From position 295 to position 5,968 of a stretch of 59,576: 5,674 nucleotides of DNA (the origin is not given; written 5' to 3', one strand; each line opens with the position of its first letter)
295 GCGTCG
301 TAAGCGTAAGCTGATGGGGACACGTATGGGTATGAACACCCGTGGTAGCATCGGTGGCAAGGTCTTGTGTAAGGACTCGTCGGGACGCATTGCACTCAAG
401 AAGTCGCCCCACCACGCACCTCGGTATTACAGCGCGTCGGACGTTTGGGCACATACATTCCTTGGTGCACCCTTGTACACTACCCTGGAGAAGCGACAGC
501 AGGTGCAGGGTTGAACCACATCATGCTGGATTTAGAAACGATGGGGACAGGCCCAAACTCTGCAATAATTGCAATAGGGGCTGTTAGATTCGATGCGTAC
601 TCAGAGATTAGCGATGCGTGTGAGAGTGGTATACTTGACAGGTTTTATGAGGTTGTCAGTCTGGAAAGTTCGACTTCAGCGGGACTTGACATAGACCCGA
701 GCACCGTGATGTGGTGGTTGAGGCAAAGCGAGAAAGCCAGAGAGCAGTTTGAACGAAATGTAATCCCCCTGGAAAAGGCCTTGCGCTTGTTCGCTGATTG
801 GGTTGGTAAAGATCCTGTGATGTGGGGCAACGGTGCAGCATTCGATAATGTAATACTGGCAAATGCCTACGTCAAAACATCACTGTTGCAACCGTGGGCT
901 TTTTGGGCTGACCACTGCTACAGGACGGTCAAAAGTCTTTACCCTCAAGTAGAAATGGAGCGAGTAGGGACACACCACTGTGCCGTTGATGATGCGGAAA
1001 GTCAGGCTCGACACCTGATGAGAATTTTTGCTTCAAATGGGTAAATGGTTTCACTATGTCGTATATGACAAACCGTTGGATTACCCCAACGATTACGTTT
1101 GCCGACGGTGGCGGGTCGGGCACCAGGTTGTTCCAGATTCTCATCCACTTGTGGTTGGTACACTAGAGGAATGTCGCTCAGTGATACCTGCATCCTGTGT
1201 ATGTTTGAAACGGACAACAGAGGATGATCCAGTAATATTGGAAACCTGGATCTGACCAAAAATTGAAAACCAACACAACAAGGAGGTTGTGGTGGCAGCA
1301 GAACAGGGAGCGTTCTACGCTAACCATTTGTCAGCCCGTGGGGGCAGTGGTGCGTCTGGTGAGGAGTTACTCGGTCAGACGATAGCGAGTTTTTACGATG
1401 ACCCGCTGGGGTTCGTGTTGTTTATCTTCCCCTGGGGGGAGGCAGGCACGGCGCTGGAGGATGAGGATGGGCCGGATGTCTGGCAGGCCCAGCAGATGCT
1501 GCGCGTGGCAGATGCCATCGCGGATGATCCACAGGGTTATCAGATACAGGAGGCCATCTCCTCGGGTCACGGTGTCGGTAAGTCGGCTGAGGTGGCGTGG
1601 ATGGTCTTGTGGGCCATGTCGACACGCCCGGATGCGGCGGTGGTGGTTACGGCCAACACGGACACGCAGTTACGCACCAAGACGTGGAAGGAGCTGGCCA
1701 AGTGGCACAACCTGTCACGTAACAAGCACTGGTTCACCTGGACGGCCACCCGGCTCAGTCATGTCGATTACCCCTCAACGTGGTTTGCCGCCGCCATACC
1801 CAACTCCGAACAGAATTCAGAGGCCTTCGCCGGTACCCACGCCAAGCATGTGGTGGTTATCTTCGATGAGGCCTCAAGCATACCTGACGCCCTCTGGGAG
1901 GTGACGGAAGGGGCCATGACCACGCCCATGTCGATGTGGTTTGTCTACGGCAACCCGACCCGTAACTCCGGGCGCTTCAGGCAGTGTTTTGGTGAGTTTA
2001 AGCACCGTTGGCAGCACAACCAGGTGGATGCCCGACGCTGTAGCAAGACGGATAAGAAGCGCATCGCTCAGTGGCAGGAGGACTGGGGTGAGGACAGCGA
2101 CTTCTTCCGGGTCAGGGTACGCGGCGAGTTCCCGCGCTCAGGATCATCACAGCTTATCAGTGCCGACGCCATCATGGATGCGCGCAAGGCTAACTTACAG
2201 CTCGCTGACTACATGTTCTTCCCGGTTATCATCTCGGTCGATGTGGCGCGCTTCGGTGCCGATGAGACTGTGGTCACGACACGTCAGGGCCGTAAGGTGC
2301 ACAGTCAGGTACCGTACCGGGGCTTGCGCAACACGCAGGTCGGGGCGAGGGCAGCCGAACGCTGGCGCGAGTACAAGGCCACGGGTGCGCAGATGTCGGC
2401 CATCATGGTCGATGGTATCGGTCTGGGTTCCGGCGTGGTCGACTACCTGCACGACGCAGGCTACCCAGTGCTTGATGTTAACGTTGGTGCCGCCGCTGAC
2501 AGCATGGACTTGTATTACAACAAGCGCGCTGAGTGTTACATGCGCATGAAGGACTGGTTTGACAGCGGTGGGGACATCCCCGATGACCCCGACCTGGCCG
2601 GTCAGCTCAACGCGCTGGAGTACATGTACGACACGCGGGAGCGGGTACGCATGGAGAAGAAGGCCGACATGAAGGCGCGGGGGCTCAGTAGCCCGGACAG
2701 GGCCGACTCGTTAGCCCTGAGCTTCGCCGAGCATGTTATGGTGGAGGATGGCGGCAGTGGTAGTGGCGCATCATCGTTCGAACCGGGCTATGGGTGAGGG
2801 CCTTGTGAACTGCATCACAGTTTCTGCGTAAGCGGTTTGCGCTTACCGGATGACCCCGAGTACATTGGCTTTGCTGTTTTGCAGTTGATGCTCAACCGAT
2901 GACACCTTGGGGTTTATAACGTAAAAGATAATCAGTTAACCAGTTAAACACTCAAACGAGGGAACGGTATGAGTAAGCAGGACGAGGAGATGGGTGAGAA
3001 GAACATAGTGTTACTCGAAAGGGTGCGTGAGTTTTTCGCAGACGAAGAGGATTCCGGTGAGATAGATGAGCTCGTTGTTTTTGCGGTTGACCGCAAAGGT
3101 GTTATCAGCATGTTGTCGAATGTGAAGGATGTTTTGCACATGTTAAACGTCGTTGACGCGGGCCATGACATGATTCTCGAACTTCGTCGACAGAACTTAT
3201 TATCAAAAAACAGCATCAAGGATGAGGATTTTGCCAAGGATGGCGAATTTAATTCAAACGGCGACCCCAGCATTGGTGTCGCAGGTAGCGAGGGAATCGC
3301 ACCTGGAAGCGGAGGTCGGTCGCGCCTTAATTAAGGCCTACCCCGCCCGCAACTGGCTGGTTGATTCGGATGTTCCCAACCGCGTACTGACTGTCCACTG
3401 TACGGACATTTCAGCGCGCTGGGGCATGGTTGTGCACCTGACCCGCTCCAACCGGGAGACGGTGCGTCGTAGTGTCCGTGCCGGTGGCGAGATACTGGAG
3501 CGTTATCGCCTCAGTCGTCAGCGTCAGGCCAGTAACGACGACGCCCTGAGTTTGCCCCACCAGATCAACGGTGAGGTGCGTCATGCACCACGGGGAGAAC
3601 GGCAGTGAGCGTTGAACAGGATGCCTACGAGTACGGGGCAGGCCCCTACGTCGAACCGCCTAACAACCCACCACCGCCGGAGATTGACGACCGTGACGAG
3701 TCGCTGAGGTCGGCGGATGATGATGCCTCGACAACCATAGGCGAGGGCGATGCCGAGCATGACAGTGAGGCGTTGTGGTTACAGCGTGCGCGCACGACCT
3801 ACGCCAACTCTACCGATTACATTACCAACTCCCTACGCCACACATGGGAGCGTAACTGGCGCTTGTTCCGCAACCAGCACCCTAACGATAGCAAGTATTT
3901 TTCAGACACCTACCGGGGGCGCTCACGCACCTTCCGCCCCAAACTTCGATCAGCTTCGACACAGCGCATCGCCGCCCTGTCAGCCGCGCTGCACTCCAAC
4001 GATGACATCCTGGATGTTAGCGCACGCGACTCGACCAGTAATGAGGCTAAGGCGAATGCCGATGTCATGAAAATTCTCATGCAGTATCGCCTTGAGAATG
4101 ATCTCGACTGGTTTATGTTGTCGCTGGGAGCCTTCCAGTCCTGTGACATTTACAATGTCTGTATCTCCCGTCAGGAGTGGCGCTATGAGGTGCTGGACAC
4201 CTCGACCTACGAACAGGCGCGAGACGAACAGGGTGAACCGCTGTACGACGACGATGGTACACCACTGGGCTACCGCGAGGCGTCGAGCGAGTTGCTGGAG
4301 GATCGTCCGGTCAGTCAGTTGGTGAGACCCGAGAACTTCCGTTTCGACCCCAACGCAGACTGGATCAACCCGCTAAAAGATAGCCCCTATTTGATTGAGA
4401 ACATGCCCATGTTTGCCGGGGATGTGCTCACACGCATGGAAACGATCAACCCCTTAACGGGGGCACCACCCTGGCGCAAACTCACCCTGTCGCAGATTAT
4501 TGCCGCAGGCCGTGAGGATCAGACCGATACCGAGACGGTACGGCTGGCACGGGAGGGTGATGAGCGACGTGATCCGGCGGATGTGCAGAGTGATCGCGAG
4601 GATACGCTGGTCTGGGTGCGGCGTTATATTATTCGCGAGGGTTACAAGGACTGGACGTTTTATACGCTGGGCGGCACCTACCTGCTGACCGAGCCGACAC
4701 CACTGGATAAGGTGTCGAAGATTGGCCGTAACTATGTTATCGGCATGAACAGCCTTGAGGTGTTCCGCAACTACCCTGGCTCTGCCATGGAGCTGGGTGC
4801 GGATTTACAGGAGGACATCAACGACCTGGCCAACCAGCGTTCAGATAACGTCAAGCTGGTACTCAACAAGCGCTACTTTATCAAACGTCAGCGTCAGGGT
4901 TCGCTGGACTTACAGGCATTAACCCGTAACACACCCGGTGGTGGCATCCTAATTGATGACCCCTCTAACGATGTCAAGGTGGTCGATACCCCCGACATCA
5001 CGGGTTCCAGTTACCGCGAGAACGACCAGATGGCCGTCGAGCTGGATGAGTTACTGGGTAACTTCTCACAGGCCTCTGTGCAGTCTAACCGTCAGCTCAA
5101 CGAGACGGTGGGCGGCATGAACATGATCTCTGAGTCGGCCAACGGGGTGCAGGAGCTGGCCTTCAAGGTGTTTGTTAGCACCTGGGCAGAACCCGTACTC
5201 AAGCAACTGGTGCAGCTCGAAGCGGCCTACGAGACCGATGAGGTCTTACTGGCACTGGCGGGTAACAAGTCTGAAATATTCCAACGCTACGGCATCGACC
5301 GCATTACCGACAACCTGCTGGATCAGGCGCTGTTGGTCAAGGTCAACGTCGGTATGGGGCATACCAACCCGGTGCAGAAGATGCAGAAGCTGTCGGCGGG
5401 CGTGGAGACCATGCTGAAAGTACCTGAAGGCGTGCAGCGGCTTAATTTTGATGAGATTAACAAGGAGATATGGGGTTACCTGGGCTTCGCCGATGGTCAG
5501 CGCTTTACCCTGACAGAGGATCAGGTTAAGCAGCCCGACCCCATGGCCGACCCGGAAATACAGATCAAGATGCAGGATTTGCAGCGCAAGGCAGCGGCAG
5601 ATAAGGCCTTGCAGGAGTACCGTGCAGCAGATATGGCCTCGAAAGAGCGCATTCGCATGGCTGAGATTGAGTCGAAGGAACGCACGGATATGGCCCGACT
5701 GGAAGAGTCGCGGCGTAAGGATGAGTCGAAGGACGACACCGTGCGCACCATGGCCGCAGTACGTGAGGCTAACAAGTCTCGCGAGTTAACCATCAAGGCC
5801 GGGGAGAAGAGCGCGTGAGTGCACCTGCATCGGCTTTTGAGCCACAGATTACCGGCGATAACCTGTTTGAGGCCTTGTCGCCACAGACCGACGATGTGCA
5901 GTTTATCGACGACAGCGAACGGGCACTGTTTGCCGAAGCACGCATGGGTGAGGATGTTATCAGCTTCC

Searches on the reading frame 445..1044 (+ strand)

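Call 51: search_protein_families(library=phrogs, proteins=[window:445-1044:+], max_evalue=0.001)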
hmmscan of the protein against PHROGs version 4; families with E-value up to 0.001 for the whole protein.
window:445-1044:+ (199 aa): 6 families
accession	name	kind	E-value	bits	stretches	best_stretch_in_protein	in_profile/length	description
phrog_255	-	DNA, RNA and nucleotide metabolism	3.9e-51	175.4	1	24-194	181-358/436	exonuclease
phrog_14078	-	unknown function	2.7e-27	96.9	1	22-195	80-254/264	-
phrog_20376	-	DNA, RNA and nucleotide metabolism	7.7e-20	72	1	24-195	348-520/530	exonuclease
phrog_2082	-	DNA, RNA and nucleotide metabolism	1.6e-18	67.3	1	23-195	640-813/823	exonuclease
phrog_8783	-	unknown function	1.9e-12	47.9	1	126-195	29-104/114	-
phrog_192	-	DNA, RNA and nucleotide metabolism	0.00092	19.6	0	26-68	109-142/397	DNA polymerase exonuclease subunit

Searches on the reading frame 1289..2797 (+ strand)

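Call 51: search_protein_families(library=phrogs, proteins=[window:1289-2797:+], max_evalue=0.001)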
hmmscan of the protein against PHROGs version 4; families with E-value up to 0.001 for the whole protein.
window:1289-2797:+ (502 aa): 3 families
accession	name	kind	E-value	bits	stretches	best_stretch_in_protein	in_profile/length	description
phrog_5902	-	unknown function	2.5e-62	212.2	1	32-334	2-307/359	-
phrog_2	-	head and packaging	1.2e-35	124.5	1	80-486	265-596/807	terminase large subunit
phrog_20197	-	unknown function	2.3e-06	28.6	1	78-149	42-114/158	-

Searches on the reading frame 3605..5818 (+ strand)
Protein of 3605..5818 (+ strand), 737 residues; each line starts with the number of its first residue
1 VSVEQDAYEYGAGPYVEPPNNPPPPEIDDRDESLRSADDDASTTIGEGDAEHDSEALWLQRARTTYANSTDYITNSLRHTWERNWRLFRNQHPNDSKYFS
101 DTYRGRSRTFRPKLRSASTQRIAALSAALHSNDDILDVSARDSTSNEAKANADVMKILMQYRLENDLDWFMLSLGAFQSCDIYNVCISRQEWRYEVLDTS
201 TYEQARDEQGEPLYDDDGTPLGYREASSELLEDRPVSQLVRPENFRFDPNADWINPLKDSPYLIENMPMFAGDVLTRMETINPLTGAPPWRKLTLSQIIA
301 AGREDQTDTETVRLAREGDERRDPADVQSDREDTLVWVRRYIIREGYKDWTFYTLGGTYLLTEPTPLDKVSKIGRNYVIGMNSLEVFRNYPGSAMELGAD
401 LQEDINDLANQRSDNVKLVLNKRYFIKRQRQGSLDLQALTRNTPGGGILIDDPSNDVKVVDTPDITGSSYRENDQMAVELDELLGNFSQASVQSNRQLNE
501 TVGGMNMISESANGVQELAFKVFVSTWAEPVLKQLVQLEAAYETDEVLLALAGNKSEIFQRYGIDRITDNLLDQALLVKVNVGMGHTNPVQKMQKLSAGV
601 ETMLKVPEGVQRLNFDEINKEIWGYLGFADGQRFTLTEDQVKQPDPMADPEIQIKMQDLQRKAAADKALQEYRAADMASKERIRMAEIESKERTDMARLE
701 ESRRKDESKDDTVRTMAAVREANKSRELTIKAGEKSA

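Call 16: search_dna_similar(query=window:3605-5818:+, collection=phages, mode=protein, max_rows=25)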
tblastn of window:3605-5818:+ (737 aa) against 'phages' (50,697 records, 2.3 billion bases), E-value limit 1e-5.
Records with a match: 32; places in all: 32; records where one place covers at least 80% of the query: 29.
Best place of each record, by identity: <60% 32.
By first word of the organism name: Vibrio 28; Escherichia 4.
By host as written in the record: - 21; Vibrio crassostreae 6; Escherichia coli 4; Vibrio tasmaniensis 1.
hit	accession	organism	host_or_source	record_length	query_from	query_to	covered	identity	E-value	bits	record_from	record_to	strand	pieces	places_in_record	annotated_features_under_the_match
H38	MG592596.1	Vibrio phage 1.232.O._10N.261.51.E11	Vibrio tasmaniensis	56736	58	731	91%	35.9%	2e-113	384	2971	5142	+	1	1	coil containing protein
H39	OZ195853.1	Vibrio phage D279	Seawater and oysters mix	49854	58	731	91%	35.6%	2e-111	377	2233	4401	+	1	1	hypothetical protein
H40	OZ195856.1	Vibrio phage D273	Seawater and oysters mix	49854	58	731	91%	35.6%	2e-111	377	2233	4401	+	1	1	hypothetical protein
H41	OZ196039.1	Vibrio phage D277 g1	Seawater and oysters mix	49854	58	731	91%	35.6%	2e-111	377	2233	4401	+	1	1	hypothetical protein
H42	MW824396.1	Vibrio phage 431E46.1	Vibrio crassostreae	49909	58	731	91%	35.6%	2e-111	377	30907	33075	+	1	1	hypothetical protein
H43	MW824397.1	Vibrio phage 431E48.2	Vibrio crassostreae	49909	58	731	91%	35.6%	2e-111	377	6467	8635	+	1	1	hypothetical protein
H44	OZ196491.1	Vibrio phage D217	Seawater and oysters mix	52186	58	731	91%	35.6%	2e-111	377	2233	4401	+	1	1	hypothetical protein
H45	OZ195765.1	Vibrio phage D65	Seawater and oysters mix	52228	58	731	91%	35.6%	2e-111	377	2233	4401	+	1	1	hypothetical protein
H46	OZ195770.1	Vibrio phage D59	Seawater and oysters mix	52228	58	731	91%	35.6%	2e-111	377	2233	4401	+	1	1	hypothetical protein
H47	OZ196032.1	Vibrio phage D173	Seawater and oysters mix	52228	58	731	91%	35.6%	2e-111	377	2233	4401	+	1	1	hypothetical protein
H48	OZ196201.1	Vibrio phage D68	Seawater and oysters mix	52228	58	731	91%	35.6%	2e-111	377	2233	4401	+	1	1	hypothetical protein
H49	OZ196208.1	Vibrio phage D57 g1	Seawater and oysters mix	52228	58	731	91%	35.6%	2e-111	377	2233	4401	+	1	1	hypothetical protein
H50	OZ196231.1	Vibrio phage D195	Seawater and oysters mix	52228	58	731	91%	35.6%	2e-111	377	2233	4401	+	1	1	hypothetical protein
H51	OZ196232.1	Vibrio phage D198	Seawater and oysters mix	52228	58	731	91%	35.6%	2e-111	377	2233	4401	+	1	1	hypothetical protein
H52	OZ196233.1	Vibrio phage D193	Seawater and oysters mix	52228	58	731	91%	35.6%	2e-111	377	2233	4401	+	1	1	hypothetical protein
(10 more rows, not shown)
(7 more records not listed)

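Call 17: search_dna_similar(query=window:3605-5818:+, collection=plasmids, mode=protein, max_rows=25)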
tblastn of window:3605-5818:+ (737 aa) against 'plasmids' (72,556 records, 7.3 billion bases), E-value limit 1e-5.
No match.

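Call 31: find_homologous_proteins(query=window:3605-5818:+, max_evalue=1e-20)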
Query window:3605-5818:+ (737 aa): 485 proteins with E <= 1e-20 among 8000 candidates; the best 120 are listed.
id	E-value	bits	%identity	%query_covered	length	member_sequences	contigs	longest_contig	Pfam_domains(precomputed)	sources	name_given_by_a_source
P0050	0.0e+0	1643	99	100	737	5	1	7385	PF23899.2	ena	-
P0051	0.0e+0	1085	66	99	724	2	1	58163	PF23899.2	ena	-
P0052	0.0e+0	1011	61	100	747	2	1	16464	PF23899.2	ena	-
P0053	2.6e-271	920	57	99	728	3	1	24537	PF23899.2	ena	-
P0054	1.6e-211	722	50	92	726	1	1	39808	PF23899.2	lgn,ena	-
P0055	1.7e-208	713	49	92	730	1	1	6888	PF23899.2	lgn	-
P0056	6.7e-204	697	49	92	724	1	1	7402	PF23899.2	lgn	-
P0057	1.0e-202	693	48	92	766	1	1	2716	PF23899.2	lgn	-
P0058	1.7e-198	679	47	92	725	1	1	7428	PF23899.2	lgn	-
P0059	2.2e-192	659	46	91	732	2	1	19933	PF23899.2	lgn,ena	-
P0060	1.3e-187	643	48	86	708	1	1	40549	PF23899.2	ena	-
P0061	9.8e-187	641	45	95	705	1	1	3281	PF23899.2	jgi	jgi:hypothetical protein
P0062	8.0e-185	634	46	91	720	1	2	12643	PF23899.2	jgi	jgi:hypothetical protein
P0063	3.3e-184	632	45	92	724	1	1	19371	PF23899.2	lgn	-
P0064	3.4e-183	629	44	92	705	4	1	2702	PF23899.2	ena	-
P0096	3.0e-166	573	44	91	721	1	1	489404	PF23899.2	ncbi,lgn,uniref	ncbi:hypothetical protein ACGTNG_12580 [Halomonas sp. 1390]|uniref:portal protein n=1 Tax=Halomonas 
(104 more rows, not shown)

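Call 32: find_encoding_contigs(protein=P0096, flank=10000, max_places=2)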
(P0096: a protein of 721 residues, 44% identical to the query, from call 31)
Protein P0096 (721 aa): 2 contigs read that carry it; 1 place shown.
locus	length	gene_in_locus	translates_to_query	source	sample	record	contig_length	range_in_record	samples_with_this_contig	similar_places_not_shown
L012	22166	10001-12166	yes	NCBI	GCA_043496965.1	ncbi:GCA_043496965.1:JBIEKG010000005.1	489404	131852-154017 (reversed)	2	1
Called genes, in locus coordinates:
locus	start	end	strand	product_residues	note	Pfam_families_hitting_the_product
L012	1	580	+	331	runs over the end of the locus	PF04492:Phage_rep_O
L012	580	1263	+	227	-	PF20081:DUF6475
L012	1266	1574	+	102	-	-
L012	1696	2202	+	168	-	-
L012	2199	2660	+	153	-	PF06147:DUF968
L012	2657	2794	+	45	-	-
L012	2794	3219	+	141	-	-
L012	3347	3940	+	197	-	-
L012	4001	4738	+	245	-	-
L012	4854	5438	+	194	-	-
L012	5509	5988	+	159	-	-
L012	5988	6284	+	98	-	-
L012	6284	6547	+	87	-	-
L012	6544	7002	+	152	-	PF07087:DUF1353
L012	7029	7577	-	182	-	-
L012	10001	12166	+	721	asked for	PF23899:SU10_portal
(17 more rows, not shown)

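Call 33: find_encoding_contigs(protein=P0051, flank=10000, max_places=2)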
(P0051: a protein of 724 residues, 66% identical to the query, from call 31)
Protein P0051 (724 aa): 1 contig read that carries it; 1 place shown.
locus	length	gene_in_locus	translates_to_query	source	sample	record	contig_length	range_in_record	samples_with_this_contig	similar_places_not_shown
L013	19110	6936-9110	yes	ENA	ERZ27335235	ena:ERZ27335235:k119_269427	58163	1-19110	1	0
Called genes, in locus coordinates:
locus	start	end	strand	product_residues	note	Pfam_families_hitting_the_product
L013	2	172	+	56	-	?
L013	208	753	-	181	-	PF02767:DNA_pol3_beta_2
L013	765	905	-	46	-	-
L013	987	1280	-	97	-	-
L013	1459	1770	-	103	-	PF26096:DUF8033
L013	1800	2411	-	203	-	-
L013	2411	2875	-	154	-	-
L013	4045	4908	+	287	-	PF20901:Sf6_terminase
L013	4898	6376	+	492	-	-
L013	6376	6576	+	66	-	-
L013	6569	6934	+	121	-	-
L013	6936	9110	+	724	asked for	PF23899:SU10_portal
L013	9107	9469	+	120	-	-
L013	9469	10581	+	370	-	-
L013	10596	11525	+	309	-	-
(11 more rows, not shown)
